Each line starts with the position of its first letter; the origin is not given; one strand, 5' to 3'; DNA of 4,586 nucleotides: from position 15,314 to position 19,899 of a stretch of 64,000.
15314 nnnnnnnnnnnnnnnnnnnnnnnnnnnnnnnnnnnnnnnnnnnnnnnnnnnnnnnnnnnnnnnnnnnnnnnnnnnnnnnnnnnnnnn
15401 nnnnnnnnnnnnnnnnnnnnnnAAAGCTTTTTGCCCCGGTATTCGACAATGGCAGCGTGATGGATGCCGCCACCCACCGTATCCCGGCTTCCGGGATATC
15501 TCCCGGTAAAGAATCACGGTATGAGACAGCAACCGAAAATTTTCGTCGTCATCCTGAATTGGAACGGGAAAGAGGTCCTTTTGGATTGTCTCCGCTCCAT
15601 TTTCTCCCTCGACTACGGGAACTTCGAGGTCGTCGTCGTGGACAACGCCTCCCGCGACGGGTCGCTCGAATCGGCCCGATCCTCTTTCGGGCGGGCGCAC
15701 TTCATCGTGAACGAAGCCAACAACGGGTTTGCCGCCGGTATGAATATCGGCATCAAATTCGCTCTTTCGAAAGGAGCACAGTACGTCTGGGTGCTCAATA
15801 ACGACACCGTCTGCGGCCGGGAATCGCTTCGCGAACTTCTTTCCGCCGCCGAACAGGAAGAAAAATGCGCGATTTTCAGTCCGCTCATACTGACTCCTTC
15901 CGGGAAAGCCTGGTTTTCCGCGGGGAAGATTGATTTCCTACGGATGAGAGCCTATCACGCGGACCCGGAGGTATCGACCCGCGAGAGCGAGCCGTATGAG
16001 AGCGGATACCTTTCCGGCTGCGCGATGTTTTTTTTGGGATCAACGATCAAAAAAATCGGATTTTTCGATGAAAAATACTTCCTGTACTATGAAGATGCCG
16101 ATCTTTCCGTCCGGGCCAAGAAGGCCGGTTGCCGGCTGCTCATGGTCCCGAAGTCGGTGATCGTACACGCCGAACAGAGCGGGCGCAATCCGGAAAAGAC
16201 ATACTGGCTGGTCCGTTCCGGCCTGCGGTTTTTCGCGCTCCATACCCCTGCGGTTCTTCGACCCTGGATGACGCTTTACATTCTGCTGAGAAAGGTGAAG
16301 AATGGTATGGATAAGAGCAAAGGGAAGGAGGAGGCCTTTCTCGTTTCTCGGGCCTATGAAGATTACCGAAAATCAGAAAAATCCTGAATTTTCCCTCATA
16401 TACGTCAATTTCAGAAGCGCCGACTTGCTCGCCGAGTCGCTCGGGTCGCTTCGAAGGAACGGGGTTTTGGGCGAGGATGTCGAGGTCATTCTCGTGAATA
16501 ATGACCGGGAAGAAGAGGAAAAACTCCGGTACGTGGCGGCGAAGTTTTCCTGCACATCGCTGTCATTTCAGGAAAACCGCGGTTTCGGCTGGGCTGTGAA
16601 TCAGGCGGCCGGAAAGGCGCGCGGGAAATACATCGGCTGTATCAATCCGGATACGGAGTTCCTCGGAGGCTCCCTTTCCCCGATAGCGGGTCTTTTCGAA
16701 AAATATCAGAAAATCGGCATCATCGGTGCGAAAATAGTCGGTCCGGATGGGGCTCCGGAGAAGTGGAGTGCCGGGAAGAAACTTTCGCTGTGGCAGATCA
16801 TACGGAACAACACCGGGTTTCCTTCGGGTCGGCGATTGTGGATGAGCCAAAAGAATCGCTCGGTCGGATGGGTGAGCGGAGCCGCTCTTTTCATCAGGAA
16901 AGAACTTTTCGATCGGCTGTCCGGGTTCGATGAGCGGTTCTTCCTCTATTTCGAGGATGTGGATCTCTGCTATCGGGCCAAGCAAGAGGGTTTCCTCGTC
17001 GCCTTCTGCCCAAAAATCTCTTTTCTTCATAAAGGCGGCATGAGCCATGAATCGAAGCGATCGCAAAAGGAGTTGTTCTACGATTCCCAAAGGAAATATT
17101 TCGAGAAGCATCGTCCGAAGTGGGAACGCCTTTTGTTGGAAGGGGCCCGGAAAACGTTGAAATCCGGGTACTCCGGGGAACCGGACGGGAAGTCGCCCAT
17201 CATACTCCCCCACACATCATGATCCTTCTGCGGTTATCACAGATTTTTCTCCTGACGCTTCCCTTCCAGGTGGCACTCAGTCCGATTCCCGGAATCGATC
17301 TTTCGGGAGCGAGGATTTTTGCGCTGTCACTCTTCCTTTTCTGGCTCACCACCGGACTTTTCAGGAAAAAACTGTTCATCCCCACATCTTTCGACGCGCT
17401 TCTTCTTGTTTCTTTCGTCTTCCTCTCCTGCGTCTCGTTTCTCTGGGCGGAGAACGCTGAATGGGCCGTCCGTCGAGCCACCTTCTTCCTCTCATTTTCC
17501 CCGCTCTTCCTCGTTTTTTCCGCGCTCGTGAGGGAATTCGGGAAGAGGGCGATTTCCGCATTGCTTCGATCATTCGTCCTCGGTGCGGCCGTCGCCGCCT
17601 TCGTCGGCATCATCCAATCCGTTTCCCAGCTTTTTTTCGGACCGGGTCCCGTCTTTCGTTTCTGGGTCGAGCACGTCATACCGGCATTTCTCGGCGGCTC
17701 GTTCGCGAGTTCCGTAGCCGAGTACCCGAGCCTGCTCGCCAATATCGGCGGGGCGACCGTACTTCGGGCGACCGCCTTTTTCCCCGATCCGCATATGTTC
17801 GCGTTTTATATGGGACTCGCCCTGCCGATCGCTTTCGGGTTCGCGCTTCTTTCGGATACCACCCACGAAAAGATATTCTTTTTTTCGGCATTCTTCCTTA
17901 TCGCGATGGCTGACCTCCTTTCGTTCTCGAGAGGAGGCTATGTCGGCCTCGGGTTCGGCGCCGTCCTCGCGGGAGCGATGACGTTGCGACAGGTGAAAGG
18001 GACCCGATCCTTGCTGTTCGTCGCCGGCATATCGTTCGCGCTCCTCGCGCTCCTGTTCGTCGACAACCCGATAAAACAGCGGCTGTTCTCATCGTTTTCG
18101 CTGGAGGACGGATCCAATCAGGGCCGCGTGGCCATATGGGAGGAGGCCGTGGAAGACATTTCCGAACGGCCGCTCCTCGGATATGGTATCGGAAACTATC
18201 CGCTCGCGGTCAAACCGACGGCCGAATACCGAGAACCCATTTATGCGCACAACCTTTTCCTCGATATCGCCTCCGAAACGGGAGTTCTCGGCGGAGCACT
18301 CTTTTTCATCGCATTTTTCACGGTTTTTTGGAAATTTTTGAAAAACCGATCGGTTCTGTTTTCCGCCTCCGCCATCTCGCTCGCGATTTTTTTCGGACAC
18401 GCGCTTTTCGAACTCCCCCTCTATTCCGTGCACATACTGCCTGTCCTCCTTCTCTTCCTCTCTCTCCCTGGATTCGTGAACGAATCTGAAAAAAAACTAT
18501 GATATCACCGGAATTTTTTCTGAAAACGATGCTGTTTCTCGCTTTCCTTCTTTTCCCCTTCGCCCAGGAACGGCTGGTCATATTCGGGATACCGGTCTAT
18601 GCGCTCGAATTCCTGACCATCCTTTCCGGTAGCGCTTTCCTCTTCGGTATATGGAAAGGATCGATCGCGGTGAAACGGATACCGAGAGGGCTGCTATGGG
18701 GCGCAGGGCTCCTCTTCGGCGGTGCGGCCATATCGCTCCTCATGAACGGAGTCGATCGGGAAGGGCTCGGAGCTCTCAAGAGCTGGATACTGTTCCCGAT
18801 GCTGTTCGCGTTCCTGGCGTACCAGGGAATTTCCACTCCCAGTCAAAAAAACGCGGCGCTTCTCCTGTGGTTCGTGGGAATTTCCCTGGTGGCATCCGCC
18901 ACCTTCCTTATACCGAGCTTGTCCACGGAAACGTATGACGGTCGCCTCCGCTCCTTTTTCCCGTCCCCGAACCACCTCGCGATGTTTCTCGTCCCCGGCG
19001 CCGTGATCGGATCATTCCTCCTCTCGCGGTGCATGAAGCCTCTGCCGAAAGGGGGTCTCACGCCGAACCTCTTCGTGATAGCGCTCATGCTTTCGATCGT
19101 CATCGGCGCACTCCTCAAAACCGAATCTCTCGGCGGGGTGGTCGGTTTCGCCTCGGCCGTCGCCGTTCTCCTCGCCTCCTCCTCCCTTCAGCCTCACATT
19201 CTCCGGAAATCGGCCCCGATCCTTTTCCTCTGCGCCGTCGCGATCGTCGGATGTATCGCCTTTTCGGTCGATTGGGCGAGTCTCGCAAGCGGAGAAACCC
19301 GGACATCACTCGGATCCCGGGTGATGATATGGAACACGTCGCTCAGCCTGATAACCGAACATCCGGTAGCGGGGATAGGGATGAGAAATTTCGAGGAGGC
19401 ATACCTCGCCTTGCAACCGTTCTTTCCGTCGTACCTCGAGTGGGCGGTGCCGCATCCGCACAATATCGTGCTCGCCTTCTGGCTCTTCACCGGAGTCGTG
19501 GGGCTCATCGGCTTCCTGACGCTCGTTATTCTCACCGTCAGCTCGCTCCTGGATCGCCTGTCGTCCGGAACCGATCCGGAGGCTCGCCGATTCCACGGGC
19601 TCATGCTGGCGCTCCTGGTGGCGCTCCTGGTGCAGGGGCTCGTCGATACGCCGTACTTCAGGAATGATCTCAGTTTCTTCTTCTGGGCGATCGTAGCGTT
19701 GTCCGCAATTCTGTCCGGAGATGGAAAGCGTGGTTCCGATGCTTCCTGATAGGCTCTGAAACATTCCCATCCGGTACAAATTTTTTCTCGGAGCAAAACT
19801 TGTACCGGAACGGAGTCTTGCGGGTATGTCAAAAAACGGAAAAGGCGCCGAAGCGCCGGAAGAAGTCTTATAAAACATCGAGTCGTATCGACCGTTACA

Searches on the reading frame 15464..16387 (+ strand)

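Call 9: search_protein_families(library=pfam, proteins=[window:15464-16387:+])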
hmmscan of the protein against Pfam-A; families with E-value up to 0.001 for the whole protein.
window:15464-16387:+ (307 aa): 3 families
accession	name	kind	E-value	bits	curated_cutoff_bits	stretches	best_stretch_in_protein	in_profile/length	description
PF00535.33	Glycos_transf_2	-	1.6e-22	80.7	23.3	1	28-159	2-132/168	Glycosyl transferase family 2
PF13641.12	Glyco_tranf_2_3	-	3.3e-16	60.5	27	1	24-238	1-214/230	Glycosyltransferase like family 2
PF13632.12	Glyco_trans_2_3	-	7e-07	29.7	27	1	107-237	1-124/198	Glycosyl transferase family group 2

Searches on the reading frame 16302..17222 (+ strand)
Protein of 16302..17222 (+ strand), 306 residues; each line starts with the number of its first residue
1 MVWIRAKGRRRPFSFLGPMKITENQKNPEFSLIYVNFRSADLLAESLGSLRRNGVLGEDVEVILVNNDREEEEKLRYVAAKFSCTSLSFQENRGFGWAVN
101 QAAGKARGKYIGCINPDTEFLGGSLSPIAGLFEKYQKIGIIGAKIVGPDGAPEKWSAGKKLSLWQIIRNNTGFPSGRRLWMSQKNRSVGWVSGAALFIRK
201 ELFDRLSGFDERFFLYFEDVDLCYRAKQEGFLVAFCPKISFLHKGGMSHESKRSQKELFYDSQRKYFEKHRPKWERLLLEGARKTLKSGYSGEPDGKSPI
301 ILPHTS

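Call 9: search_protein_families(library=pfam, proteins=[window:16302-17222:+])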
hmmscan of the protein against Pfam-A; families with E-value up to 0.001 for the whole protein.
window:16302-17222:+ (306 aa): 4 families
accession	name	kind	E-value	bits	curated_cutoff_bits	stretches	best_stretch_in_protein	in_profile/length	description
PF00535.33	Glycos_transf_2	-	5.1e-15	56.2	23.3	1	31-171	1-132/168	Glycosyl transferase family 2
PF13641.12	Glyco_tranf_2_3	-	6.4e-10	39.9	27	1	28-261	1-223/230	Glycosyltransferase like family 2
PF13632.12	Glyco_trans_2_3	-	8.5e-05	22.9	27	1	181-241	62-120/198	Glycosyl transferase family group 2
PF13712.12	Glyco_tranf_2_5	-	0.00031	21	27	1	79-254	25-194/210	Glycosyltransferase like family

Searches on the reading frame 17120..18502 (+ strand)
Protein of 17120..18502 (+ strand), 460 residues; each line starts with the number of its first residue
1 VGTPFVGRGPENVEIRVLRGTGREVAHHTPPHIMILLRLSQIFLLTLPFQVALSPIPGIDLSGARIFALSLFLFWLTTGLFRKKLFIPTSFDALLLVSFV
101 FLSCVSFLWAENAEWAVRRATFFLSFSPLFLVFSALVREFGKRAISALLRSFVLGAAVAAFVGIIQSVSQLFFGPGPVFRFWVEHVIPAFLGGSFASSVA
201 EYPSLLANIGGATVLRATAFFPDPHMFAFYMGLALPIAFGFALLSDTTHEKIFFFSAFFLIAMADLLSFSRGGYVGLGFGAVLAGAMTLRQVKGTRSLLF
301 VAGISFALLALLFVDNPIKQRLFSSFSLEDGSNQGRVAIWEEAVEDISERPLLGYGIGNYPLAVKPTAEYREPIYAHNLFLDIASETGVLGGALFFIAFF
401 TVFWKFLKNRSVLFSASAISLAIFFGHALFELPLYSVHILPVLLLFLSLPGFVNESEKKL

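Call 9: search_protein_families(library=pfam, proteins=[window:17120-18502:+])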
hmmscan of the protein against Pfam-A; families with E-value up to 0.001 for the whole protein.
window:17120-18502:+ (460 aa): 1 family
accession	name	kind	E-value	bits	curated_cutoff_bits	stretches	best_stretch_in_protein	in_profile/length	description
PF04932.20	Wzy_C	-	1.3e-22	80.6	31.7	1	257-396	2-149/149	O-Antigen ligase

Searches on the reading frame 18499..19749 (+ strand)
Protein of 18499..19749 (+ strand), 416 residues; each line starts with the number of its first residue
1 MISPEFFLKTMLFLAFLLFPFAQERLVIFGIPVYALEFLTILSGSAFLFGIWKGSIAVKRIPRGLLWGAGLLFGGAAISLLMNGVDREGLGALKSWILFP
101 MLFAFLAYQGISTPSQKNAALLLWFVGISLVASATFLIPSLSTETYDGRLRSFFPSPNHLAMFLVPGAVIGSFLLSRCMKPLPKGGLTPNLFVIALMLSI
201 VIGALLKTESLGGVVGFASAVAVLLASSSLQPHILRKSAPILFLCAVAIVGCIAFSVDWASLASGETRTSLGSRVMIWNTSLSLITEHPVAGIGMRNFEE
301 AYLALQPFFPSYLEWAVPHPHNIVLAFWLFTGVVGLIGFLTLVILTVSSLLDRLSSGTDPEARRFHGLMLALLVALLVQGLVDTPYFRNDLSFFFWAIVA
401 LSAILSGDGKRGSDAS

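Call 9: search_protein_families(library=pfam, proteins=[window:18499-19749:+])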
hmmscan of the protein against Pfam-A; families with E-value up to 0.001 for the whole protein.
window:18499-19749:+ (416 aa): 1 family
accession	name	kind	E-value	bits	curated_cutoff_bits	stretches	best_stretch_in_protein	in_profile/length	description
PF04932.20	Wzy_C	-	2.6e-18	66.7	31.7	1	197-340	2-149/149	O-Antigen ligase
